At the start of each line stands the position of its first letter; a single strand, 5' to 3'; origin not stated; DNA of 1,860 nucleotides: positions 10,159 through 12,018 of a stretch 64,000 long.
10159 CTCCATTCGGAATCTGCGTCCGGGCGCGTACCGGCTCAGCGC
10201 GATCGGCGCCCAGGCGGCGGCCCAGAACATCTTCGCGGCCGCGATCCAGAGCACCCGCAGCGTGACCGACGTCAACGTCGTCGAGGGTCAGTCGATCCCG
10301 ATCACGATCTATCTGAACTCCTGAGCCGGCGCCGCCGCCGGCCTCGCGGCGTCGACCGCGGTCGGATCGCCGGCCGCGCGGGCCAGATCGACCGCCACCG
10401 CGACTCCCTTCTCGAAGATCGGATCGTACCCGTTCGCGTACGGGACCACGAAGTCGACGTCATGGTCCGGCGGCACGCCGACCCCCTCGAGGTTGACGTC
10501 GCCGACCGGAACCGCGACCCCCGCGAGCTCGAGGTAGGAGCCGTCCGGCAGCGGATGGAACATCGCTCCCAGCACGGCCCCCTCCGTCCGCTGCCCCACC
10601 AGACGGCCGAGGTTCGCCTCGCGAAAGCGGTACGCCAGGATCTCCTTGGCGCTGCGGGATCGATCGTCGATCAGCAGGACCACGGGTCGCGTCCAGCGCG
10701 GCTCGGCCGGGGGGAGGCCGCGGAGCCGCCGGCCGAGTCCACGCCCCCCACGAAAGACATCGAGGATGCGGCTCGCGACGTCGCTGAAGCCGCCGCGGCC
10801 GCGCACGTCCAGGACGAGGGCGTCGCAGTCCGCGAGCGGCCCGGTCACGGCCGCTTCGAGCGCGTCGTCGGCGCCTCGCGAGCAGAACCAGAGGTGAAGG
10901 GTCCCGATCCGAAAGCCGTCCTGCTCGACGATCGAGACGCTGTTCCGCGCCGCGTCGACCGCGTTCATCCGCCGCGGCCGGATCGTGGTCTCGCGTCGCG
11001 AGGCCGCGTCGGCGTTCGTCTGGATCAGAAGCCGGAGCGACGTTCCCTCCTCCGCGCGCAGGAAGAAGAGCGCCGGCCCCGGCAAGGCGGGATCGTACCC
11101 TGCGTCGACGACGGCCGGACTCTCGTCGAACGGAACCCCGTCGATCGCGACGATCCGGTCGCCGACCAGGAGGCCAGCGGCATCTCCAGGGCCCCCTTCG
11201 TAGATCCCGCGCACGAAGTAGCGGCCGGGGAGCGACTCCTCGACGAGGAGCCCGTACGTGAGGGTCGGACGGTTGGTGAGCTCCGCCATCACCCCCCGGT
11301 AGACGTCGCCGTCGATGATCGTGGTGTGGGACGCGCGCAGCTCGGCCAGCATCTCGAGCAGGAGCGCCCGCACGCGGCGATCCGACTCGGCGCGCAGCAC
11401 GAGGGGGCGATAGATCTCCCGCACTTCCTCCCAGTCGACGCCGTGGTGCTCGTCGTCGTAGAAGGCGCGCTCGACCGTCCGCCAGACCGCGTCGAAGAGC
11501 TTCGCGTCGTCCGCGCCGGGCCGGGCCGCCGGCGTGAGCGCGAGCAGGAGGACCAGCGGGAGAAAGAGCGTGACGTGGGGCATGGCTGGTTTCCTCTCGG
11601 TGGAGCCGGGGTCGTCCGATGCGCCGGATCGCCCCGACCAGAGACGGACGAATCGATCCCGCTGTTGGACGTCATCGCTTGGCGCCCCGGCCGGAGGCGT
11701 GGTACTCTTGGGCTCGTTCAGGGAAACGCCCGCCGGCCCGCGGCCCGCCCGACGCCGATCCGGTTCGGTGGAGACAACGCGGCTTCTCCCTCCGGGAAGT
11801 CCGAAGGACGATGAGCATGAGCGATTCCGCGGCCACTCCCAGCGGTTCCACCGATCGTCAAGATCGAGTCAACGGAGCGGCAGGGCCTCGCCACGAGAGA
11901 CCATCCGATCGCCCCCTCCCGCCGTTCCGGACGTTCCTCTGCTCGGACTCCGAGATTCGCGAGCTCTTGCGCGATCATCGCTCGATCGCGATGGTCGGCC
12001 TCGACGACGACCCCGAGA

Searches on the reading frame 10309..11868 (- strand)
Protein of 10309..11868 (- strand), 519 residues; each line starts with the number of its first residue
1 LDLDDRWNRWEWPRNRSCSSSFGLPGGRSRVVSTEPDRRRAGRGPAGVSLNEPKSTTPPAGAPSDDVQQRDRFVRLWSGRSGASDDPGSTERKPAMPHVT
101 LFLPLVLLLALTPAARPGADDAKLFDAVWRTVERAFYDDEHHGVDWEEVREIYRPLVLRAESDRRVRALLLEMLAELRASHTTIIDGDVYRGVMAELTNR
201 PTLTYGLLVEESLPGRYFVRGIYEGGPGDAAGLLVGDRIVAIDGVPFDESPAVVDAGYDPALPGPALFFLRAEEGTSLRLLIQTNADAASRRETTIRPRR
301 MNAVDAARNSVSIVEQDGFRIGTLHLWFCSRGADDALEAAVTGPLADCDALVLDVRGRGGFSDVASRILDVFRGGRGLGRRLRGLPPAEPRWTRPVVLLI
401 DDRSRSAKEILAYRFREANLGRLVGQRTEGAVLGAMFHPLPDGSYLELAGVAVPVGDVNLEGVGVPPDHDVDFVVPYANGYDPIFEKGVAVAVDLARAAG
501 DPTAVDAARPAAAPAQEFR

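Call 28: search_protein_families(library=pfam, proteins=[window:10309-11868:-], max_evalue=0.001)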
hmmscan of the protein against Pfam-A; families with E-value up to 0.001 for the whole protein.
window:10309-11868:- (519 aa): 5 families
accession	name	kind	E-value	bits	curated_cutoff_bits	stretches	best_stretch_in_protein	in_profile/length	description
PF03572.23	Peptidase_S41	-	1.8e-17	63.9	24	1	321-470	2-164/165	Peptidase family S41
PF14684.11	Tricorn_C1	-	4.5e-14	52.5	24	1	122-175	6-59/59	Tricorn protease C1 domain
PF17820.7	PDZ_6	-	6.3e-09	35.9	27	1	218-250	1-32/54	PDZ domain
PF00595.29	PDZ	-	0.00046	21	23.2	0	216-248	26-58/81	PDZ domain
PF13180.12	PDZ_2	-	0.00087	20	27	0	218-258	15-55/80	PDZ domain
